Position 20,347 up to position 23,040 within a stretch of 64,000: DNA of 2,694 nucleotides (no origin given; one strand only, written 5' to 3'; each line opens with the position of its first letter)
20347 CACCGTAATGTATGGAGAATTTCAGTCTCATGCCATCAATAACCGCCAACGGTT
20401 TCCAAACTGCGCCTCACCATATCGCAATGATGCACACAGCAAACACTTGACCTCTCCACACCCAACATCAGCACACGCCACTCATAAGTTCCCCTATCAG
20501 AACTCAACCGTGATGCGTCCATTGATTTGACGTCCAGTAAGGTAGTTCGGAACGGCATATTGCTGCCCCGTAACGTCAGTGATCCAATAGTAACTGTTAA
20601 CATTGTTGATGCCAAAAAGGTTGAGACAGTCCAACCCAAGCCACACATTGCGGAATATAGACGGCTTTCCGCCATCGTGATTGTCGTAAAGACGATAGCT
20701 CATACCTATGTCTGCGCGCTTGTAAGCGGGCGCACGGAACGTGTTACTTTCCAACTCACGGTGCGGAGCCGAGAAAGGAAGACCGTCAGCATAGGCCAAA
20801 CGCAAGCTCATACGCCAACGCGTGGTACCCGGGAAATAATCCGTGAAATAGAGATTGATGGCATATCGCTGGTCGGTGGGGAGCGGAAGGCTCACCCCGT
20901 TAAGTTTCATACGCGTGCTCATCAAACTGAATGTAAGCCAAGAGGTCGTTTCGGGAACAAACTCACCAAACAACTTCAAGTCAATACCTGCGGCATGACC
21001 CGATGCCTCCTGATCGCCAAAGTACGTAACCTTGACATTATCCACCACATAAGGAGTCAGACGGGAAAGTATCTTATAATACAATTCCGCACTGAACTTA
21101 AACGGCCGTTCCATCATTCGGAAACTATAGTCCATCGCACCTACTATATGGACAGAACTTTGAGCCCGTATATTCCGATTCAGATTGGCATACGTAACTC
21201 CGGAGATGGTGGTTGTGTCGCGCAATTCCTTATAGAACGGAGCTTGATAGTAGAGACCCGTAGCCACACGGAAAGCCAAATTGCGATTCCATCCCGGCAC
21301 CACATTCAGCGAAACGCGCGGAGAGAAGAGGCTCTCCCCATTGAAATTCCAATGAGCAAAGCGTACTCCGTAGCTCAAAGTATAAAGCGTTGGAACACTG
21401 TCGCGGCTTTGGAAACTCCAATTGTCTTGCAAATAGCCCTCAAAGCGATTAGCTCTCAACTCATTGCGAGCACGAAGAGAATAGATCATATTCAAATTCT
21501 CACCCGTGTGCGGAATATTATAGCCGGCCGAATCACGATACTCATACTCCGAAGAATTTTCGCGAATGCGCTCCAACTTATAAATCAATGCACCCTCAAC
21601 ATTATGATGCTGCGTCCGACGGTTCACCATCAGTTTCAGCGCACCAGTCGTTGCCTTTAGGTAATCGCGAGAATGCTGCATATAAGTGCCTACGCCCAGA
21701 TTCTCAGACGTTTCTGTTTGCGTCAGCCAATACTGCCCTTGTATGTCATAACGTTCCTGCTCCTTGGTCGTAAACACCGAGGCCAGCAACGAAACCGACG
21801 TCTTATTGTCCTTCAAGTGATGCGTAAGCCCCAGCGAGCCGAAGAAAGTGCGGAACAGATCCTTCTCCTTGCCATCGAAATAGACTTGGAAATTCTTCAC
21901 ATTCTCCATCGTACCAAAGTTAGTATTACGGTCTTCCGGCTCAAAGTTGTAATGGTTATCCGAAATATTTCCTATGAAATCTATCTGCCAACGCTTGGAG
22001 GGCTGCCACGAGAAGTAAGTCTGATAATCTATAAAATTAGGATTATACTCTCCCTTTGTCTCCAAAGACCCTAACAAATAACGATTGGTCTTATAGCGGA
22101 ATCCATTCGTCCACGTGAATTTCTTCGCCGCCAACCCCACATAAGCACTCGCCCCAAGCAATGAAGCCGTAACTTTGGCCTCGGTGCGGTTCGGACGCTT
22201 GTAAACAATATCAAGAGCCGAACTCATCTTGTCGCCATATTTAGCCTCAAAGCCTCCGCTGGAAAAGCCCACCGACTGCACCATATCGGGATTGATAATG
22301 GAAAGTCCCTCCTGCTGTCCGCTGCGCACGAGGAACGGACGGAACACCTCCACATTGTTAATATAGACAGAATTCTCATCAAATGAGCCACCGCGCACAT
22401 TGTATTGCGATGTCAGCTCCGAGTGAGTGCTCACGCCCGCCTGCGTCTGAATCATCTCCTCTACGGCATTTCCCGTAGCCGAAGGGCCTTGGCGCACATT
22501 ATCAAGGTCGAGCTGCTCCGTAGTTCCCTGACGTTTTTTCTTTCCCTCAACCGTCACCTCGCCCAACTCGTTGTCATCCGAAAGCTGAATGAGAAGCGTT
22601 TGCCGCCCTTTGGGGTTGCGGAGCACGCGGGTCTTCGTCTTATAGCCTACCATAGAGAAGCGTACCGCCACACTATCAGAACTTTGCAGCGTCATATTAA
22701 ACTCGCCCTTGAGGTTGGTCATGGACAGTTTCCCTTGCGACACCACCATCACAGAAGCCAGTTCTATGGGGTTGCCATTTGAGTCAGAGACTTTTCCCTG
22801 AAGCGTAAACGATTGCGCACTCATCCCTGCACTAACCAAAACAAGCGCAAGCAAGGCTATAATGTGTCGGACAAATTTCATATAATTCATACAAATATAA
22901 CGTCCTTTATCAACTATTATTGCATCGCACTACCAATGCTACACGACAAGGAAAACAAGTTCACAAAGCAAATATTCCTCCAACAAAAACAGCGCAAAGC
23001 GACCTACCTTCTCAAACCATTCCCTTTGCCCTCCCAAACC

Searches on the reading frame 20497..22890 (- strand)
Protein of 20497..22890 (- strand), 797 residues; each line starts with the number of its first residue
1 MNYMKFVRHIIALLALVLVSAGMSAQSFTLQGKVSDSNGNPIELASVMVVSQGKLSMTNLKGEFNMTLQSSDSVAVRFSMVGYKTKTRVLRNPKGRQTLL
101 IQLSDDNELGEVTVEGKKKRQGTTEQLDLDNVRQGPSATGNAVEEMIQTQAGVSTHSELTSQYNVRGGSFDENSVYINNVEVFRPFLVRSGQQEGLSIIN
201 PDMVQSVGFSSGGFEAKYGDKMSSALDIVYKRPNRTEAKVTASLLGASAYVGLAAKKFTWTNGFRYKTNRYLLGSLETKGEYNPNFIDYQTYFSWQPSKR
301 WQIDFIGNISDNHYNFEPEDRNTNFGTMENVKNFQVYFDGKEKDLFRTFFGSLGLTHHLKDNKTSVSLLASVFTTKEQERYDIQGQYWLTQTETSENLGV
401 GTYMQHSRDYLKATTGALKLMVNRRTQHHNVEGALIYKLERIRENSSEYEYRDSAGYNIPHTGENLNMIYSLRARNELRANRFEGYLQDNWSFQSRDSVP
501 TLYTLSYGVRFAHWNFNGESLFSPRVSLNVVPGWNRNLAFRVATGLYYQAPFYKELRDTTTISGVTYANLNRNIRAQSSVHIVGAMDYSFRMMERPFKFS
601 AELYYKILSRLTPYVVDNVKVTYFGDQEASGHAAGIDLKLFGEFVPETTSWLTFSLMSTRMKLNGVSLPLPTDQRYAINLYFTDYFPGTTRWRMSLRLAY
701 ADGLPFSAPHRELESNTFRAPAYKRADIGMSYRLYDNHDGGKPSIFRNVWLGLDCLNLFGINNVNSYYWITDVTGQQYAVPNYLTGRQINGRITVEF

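Call 32: search_protein_families(library=pfam, proteins=[window:20497-22890:-])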
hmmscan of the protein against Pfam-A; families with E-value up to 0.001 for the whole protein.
window:20497-22890:- (797 aa): 3 families
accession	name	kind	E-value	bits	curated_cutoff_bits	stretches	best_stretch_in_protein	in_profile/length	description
PF13715.12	CarbopepD_reg_2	-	9.7e-14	51.6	32.2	1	30-114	1-88/88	CarboxypepD_reg-like domain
PF13620.12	CarboxypepD_reg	-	1.9e-09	38.1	32.3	1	29-100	1-78/82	Carboxypeptidase regulatory-like domain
PF07715.20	Plug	-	4.5e-06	27.6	23.9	1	141-220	23-101/107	TonB-dependent Receptor Plug Domain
